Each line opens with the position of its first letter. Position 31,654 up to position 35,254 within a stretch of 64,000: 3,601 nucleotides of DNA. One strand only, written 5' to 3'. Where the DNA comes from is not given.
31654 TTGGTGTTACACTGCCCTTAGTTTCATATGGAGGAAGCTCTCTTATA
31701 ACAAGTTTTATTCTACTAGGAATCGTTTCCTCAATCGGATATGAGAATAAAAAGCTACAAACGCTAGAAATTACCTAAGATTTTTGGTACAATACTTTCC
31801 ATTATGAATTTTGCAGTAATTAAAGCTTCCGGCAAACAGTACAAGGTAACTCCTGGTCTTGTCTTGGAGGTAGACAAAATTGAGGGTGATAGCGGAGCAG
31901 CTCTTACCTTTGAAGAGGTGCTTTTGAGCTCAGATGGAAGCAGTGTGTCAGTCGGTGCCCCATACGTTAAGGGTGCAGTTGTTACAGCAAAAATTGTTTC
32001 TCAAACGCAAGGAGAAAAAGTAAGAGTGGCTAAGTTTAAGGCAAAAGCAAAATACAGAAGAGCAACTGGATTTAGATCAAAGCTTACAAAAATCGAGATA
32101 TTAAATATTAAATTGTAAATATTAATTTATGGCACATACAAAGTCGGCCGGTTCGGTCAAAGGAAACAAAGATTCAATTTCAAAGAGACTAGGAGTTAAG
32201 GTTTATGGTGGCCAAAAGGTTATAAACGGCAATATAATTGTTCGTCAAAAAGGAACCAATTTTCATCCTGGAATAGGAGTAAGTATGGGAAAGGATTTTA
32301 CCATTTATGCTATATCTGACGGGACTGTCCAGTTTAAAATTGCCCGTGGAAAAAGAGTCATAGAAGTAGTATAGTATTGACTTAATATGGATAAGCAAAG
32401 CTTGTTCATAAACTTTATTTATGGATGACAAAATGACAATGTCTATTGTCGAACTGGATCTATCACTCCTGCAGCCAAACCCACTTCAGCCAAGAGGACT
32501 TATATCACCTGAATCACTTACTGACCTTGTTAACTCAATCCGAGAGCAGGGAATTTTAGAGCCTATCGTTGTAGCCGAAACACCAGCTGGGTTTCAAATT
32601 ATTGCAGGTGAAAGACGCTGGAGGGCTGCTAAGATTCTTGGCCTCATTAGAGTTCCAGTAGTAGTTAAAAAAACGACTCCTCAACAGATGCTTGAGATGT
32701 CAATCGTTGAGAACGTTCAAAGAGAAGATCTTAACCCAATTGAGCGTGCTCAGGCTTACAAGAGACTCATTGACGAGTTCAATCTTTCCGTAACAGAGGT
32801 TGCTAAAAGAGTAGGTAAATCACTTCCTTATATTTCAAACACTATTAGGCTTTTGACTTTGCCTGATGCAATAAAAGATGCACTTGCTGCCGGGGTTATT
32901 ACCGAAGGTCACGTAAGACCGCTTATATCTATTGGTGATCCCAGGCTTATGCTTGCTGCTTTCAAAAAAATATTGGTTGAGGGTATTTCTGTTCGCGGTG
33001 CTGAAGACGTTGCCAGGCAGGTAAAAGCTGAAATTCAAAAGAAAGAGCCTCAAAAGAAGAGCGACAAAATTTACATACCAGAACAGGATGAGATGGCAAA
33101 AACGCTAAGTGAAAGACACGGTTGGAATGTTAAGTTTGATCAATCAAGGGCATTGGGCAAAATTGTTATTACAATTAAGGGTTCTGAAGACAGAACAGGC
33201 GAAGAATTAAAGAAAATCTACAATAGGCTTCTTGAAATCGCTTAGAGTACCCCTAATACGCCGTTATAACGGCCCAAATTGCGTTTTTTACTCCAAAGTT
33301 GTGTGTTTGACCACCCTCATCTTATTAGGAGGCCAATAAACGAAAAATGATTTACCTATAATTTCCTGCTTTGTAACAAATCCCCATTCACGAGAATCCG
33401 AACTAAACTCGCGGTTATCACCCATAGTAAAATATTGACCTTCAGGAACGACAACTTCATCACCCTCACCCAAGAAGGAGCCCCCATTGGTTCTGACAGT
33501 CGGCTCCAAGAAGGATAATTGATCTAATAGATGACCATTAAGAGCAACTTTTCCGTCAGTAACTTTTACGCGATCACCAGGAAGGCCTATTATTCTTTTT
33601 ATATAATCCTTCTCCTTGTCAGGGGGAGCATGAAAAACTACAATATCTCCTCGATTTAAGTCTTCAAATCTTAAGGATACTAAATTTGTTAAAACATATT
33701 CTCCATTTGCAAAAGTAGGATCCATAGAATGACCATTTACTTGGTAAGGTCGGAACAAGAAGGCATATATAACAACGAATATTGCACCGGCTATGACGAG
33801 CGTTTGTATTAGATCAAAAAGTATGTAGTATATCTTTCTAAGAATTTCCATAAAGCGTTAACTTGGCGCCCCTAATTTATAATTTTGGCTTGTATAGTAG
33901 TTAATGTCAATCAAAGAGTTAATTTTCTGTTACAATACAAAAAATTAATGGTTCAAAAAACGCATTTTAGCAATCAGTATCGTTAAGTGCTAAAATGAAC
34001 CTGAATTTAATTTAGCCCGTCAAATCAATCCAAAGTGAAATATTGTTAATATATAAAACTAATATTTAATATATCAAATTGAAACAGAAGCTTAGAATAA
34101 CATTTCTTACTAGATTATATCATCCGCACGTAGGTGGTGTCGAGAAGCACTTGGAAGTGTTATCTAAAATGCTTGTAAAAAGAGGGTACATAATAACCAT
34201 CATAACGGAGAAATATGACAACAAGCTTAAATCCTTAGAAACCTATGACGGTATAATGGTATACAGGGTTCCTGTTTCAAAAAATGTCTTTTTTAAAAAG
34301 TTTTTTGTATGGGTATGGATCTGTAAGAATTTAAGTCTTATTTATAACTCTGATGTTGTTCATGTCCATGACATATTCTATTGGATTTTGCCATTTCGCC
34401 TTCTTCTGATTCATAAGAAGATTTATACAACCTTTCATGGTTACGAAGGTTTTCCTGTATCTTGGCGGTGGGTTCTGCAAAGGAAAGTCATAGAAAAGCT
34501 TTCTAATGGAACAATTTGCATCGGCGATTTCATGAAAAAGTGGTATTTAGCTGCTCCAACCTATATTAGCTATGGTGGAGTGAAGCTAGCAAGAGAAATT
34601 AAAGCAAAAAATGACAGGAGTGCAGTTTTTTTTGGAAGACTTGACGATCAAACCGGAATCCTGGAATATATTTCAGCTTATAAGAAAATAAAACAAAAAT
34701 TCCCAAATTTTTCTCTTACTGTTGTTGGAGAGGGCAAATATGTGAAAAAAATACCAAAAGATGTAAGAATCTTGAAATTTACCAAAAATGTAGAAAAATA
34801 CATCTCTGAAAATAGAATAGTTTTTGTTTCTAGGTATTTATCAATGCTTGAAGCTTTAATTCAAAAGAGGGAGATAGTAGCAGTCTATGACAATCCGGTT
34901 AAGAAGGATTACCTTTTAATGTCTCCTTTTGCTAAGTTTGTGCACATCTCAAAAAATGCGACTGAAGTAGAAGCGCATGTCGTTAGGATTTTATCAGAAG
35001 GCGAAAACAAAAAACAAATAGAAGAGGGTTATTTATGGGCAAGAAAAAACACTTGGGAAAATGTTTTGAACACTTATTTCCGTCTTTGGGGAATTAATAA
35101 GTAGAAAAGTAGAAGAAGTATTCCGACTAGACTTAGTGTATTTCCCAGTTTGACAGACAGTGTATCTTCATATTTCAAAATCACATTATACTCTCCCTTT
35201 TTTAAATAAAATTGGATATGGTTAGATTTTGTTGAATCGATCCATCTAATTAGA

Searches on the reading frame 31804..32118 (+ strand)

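Call 79: search_protein_families(library=pfam, proteins=[window:31804-32118:+], max_evalue=0.01)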
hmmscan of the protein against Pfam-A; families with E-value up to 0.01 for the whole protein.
window:31804-32118:+ (104 aa): 1 family
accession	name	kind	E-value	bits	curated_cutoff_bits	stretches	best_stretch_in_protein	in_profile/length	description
PF00829.26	Ribosomal_L21p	-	1.3e-31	109.2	27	1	3-102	2-99/99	Ribosomal prokaryotic L21 protein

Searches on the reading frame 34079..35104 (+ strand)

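Call 11: search_protein_families(library=pfam, proteins=[window:34079-35104:+], max_evalue=0.001)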
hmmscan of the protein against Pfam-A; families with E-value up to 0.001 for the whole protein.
window:34079-35104:+ (341 aa): 4 families
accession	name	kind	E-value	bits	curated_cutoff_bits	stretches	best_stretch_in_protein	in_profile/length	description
PF13439.12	Glyco_transf_4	-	2.5e-14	54.1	28.5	1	18-158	1-150/170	Glycosyltransferase Family 4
PF00534.26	Glycos_transf_1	-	2.2e-06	27.8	26.4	1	175-239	11-76/172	Glycosyl transferases group 1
PF13692.12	Glyco_trans_1_4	-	7.7e-06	26.7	27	1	181-261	3-98/142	Glycosyl transferases group 1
PF23476.1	DUF7132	-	0.00017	22.1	27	0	197-227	43-74/106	Family of unknown function (DUF7132)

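Call 75: search_protein_families(library=ncbifam, proteins=[window:34079-35104:+], max_evalue=0.00001)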
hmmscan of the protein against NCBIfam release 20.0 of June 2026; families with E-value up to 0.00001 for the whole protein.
window:34079-35104:+ (341 aa): 1 family
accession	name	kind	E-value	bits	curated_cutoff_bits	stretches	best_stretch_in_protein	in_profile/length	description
TIGR04157.1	glyco_rSAM_CFB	subfamily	2e-07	30.4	400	1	177-224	225-272/406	TIGR04157 family glycosyltransferase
